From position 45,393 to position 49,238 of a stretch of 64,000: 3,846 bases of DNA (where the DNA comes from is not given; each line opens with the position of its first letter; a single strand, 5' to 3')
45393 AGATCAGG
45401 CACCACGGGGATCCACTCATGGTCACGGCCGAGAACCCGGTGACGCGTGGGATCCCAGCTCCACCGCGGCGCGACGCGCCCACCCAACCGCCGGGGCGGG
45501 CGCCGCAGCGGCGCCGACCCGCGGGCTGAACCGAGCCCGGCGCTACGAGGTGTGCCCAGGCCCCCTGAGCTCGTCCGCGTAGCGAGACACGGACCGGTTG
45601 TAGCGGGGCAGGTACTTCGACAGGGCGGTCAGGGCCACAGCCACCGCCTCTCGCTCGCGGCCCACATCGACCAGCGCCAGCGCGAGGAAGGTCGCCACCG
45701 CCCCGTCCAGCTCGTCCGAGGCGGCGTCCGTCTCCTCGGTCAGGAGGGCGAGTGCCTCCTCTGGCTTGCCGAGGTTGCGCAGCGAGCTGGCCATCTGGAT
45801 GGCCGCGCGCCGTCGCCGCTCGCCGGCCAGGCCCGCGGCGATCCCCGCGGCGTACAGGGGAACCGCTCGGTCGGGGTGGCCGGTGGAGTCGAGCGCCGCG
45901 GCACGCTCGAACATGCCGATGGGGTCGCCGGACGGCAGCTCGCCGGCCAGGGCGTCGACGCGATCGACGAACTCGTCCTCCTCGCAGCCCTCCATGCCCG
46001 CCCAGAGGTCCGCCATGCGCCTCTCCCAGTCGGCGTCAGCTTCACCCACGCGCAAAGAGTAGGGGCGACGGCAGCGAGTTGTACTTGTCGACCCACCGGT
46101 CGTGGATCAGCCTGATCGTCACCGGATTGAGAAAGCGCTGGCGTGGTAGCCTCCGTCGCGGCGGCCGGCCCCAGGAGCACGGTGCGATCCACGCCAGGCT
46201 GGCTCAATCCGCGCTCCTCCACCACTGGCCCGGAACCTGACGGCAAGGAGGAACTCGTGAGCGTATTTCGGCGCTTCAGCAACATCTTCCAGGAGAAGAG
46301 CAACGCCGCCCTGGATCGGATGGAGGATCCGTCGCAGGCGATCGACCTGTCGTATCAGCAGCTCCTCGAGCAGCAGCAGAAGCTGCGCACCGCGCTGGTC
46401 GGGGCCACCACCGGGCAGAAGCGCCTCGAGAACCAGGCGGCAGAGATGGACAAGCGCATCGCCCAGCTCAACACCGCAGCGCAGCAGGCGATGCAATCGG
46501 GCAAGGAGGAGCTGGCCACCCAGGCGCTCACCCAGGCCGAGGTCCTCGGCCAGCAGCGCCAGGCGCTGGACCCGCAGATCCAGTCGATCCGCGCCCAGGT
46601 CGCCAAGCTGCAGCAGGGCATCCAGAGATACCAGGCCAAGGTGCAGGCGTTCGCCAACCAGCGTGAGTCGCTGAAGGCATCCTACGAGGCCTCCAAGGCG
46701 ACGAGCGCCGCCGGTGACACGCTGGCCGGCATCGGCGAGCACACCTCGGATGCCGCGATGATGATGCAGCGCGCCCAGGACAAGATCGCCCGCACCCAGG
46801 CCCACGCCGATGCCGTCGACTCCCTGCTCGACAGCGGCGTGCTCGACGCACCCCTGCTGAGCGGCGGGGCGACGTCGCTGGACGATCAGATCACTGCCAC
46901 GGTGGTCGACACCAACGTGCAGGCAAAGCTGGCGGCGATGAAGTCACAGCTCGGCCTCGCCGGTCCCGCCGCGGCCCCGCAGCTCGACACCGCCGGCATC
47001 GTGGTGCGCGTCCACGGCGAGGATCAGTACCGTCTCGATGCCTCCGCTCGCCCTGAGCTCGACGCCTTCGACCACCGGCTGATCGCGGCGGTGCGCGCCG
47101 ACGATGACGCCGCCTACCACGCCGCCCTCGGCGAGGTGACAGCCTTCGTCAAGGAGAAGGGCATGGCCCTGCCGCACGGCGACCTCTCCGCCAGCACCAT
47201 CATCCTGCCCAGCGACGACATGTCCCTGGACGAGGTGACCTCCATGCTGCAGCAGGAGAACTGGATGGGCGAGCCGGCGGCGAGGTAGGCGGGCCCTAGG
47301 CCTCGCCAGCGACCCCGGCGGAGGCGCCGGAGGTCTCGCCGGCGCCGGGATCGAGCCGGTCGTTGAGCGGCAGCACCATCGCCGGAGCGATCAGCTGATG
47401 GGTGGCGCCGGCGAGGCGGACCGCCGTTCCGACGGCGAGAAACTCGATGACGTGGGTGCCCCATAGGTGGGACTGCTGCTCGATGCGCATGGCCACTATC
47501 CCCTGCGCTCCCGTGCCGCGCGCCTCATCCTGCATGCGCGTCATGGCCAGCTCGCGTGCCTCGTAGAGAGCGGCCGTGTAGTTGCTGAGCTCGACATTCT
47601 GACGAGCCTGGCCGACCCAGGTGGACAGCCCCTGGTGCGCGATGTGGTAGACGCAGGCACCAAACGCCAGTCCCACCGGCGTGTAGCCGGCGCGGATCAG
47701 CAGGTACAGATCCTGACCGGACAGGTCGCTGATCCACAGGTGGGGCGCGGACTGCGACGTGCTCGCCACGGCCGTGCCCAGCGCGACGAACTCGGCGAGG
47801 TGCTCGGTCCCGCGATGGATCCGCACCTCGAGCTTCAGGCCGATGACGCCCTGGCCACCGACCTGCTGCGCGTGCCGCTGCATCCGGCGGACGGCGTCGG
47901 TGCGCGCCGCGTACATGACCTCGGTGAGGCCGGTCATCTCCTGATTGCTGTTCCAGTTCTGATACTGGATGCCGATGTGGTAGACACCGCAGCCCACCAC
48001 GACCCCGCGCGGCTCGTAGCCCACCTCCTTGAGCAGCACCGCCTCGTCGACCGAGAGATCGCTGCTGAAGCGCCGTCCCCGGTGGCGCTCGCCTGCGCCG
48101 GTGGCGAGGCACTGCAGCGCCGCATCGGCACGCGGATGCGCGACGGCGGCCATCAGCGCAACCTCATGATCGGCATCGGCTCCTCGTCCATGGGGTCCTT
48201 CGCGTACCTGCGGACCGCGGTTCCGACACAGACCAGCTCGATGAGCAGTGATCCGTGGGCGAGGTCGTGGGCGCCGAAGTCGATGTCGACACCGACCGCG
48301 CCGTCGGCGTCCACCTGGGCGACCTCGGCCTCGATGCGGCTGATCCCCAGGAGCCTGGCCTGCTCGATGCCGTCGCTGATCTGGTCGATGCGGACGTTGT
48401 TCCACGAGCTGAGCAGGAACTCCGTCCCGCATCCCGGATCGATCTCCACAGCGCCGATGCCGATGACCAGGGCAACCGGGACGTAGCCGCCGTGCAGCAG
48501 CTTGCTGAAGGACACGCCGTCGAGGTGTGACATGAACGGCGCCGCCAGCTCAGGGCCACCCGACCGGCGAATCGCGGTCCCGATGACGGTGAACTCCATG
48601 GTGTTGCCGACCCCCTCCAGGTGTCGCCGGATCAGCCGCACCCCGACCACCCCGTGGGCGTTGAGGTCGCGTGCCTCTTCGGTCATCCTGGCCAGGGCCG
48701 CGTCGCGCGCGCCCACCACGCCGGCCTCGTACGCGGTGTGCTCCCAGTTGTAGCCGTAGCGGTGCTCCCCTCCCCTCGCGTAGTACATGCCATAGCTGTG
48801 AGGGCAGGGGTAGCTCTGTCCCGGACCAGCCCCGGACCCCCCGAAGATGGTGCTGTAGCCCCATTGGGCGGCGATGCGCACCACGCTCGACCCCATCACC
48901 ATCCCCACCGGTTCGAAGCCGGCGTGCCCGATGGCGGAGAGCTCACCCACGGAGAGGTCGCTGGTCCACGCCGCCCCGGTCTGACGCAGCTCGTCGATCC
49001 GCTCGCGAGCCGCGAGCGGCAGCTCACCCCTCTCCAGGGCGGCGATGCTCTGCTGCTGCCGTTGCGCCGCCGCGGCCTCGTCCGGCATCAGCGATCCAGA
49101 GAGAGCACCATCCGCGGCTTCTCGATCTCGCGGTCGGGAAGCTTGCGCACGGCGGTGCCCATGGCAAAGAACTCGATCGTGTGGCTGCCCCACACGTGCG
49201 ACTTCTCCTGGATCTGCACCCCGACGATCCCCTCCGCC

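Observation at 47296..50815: Operon of three tandem double-YbjQ (DUF74) paralogs preceded by two small paralogous unknown proteins and an ABC exporter, convergent with pspA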

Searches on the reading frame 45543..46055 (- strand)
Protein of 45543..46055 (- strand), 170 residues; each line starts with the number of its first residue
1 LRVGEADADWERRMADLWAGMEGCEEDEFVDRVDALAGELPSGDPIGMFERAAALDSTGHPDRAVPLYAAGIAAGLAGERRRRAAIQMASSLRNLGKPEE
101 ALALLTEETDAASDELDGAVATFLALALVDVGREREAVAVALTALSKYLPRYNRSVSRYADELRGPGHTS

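Call 5: search_protein_families(library=ncbifam, proteins=[window:45543-46055:-], max_evalue=0.01)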
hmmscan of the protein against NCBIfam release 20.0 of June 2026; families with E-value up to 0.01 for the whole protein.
window:45543-46055:- (170 aa): 0 families

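Call 6: search_protein_families(library=padloc, proteins=[window:45543-46055:-], max_evalue=0.01)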
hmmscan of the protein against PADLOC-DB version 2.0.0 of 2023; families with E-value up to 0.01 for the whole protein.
window:45543-46055:- (170 aa): 0 families

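Call 82: search_protein_families(library=pfam, proteins=[window:45543-46055:-], max_evalue=0.001)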
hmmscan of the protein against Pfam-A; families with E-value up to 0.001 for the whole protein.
window:45543-46055:- (170 aa): 4 families
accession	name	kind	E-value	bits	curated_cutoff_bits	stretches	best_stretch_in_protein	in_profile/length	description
PF12688.13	TPR_5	-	4.1e-47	159.7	24.2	1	47-163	3-119/119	Tetratrico peptide repeat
PF13428.12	TPR_14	-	0.00011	22.9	23.5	0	83-107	2-26/44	Tetratricopeptide repeat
PF13176.12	TPR_7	-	0.0003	21.1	27.9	0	86-115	3-32/36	Tetratricopeptide repeat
PF07719.23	TPR_2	-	0.00038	20.8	27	0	86-106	5-25/34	Tetratricopeptide repeat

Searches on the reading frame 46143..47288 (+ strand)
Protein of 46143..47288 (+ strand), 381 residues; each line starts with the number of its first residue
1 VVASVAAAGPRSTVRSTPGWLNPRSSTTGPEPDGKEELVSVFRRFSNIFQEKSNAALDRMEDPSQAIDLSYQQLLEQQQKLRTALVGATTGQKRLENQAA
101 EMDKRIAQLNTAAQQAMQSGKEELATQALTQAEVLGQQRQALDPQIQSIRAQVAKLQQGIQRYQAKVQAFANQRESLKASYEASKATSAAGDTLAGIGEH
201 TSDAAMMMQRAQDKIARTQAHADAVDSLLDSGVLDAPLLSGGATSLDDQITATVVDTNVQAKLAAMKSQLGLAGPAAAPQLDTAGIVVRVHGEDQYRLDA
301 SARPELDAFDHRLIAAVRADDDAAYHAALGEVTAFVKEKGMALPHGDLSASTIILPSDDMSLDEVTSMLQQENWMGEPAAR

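Call 3: search_protein_families(library=pfam, proteins=[window:46143-47288:+], max_evalue=0.01)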
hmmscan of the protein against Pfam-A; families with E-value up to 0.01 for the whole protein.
window:46143-47288:+ (381 aa): 2 families
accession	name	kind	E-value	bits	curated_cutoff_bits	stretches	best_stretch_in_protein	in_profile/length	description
PF04012.17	PspA_IM30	-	1.1e-26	94.2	33.9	1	40-270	1-218/220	PspA/IM30 family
PF22743.2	PspAA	-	4.8e-21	75.3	27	1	287-372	2-87/92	PspA-Associated protein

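Call 5: search_protein_families(library=ncbifam, proteins=[window:46143-47288:+], max_evalue=0.01)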
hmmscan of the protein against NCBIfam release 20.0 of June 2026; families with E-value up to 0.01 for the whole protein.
window:46143-47288:+ (381 aa): 7 families
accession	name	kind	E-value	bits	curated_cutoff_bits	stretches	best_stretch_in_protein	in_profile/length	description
TIGR02977.1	phageshock_pspA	equivalog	5.5e-16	59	242.95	1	40-270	2-217/219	phage shock protein PspA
NF045984.1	StressProtLiaH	equivalog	5.6e-10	39.3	380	1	41-198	2-159/225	stress responsive protein LiaH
NF007974.0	PRK10698.1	equivalog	1.8e-07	31.1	336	1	40-270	2-217/222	phage shock protein PspA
TIGR02168.1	SMC_prok_B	equivalog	5.7e-06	24.4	567.35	1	52-231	683-865/1181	chromosome segregation protein SMC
NF045487.1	ASRP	equivalog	2.4e-05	23.1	300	1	71-216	137-266/593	archaea-specific SMC-related protein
TIGR02169.1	SMC_prok_A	equivalog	0.00053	17.8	729.4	1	57-220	808-966/1165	chromosome segregation protein SMC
NF045780.1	TrlF_fam_ATP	equivalog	0.0075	15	350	1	47-183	550-683/944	TrlF family AAA-like ATPase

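Call 6: search_protein_families(library=padloc, proteins=[window:46143-47288:+], max_evalue=0.01)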
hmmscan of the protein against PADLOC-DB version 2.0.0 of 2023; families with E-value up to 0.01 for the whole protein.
window:46143-47288:+ (381 aa): 13 families
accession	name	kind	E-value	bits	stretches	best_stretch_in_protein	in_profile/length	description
PDLC00503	JetC1|JetC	-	0.00012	18.3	1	70-217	666-808/1146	DUF3584 domain; MukB-like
PDLC04886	PDC-S06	-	0.00017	18.5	1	35-169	320-452/727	-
PDLC00581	JetC3|JetC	-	0.00076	15.4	1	40-215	430-604/1473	DUF3584 domain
PDLC03859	LmuB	-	0.00078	16.8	1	51-181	356-479/611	-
PDLC03860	LmuB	-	0.0012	15.5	1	64-222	231-399/565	-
PDLC00519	JetC1|JetC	-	0.0012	15.2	1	71-225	272-414/1097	DUF3584 domain; MukB-like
PDLC00249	LmuB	-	0.0029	14.4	1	73-181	310-423/565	AAA ATPase domain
PDLC00580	JetC3|JetC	-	0.0035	13.6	1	53-220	222-389/1068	DUF3584 domain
PDLC00551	JetC2|JetC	-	0.0063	12.4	1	67-188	287-986/1365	DUF3584 domain; MukB-like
PDLC03865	LmuB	-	0.0075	12.5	1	54-185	554-686/1007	-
PDLC00255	LmuB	-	0.0084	12.9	0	60-176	283-401/550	AAA ATPase domain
PDLC02714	PbeC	-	0.0085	12.9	0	47-185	353-480/651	PbeC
PDLC00582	JetC3|JetC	-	0.01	11.7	0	46-182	768-1030/1472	DUF3584 domain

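Call 91: search_protein_families(library=pfam, proteins=[window:46257-47288:+], max_evalue=0.001)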
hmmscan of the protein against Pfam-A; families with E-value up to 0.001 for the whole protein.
window:46257-47288:+ (343 aa): 2 families
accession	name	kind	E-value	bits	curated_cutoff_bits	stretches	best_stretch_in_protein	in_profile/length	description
PF04012.17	PspA_IM30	-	8.3e-27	94.7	33.9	1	2-232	1-218/220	PspA/IM30 family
PF22743.2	PspAA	-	2.6e-21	76.1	27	1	249-334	2-87/92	PspA-Associated protein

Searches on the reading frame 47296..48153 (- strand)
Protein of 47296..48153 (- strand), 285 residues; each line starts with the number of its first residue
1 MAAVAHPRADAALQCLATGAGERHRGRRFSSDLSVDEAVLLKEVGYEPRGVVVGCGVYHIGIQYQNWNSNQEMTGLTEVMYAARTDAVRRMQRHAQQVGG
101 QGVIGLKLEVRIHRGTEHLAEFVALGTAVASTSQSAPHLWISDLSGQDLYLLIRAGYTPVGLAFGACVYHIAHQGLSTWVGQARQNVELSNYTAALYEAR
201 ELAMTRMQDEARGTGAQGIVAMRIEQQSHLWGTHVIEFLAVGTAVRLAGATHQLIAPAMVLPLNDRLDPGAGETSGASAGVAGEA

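Call 3: search_protein_families(library=pfam, proteins=[window:47296-48153:-], max_evalue=0.01)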
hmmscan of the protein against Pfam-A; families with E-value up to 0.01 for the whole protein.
window:47296-48153:- (285 aa): 2 families
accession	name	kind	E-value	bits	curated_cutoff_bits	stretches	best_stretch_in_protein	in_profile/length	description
PF01906.23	YbjQ_1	-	1.5e-21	77.3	23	2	188-246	46-102/103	Putative heavy-metal-binding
PF23025.1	YbjQ_2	-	8.9e-05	23.2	29.1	0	87-130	60-100/103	C2 domain-containing protein 5, YbjQ-like domain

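Call 5: search_protein_families(library=ncbifam, proteins=[window:47296-48153:-], max_evalue=0.01)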
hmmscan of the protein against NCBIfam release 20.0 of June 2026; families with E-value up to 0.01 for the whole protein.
window:47296-48153:- (285 aa): 5 families
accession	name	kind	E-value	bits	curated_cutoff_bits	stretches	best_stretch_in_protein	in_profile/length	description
NF002989.0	PRK03732.1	equivalog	2.3e-13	50.3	181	2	186-246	51-109/114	hypothetical protein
NF002224.0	PRK01119.1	equivalog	2.4e-09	37.2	169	1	75-134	49-108/110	putative heavy metal-binding protein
NF002776.0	PRK02877.1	equivalog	1.4e-05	25.2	160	0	190-246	48-104/107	hypothetical protein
NF009496.0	PRK12856.1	subfamily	8.8e-05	22.7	177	1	191-246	49-102/103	hypothetical protein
NF009495.0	PRK12855.1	subfamily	0.0048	17.1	180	0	191-246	49-102/103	hypothetical protein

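Call 6: search_protein_families(library=padloc, proteins=[window:47296-48153:-], max_evalue=0.01)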
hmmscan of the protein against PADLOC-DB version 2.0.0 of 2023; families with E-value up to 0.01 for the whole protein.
window:47296-48153:- (285 aa): 0 families

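Call 78: search_protein_families(library=phrogs, proteins=[window:47296-48153:-], max_evalue=0.01)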
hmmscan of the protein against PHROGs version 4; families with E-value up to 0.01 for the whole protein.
window:47296-48153:- (285 aa): 1 family
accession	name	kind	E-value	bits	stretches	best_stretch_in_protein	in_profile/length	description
phrog_15412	-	unknown function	9.7e-10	39.8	2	44-131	67-155/159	-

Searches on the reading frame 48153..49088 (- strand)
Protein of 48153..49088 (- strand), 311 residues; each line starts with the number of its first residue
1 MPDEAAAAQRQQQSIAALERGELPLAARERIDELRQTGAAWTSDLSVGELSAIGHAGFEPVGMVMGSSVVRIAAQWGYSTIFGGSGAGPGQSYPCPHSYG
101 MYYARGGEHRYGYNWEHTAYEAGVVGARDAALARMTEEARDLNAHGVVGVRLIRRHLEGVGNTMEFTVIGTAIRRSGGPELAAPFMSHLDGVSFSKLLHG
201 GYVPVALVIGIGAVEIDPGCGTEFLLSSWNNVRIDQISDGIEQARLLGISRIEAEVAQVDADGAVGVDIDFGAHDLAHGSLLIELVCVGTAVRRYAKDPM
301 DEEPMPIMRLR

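Call 3: search_protein_families(library=pfam, proteins=[window:48153-49088:-], max_evalue=0.01)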
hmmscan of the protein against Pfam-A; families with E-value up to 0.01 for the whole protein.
window:48153-49088:- (311 aa): 1 family
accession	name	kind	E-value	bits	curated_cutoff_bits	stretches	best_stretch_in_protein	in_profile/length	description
PF01906.23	YbjQ_1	-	5.3e-14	53.1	23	2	117-174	47-102/103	Putative heavy-metal-binding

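Call 5: search_protein_families(library=ncbifam, proteins=[window:48153-49088:-], max_evalue=0.01)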
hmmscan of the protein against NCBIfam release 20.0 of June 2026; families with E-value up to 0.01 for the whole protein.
window:48153-49088:- (311 aa): 5 families
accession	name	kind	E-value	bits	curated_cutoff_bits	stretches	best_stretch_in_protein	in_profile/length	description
NF002224.0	PRK01119.1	equivalog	5.7e-09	36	169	1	118-173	48-103/110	putative heavy metal-binding protein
NF002776.0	PRK02877.1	equivalog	6.6e-08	32.6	160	1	118-174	48-104/107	hypothetical protein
NF009495.0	PRK12855.1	subfamily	0.00015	21.9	180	0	118-174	48-102/103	hypothetical protein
NF009496.0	PRK12856.1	subfamily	0.00059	20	177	0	118-174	48-102/103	hypothetical protein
NF002989.0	PRK03732.1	equivalog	0.0051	17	181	0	120-173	57-108/114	hypothetical protein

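Call 6: search_protein_families(library=padloc, proteins=[window:48153-49088:-], max_evalue=0.01)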
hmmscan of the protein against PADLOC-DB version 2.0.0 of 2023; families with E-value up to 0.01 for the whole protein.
window:48153-49088:- (311 aa): 0 families

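Call 78: search_protein_families(library=phrogs, proteins=[window:48153-49088:-], max_evalue=0.01)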
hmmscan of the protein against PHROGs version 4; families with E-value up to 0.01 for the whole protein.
window:48153-49088:- (311 aa): 1 family
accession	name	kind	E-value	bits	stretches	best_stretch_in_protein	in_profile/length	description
phrog_15412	-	unknown function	2.1e-07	32.2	0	233-293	95-154/159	-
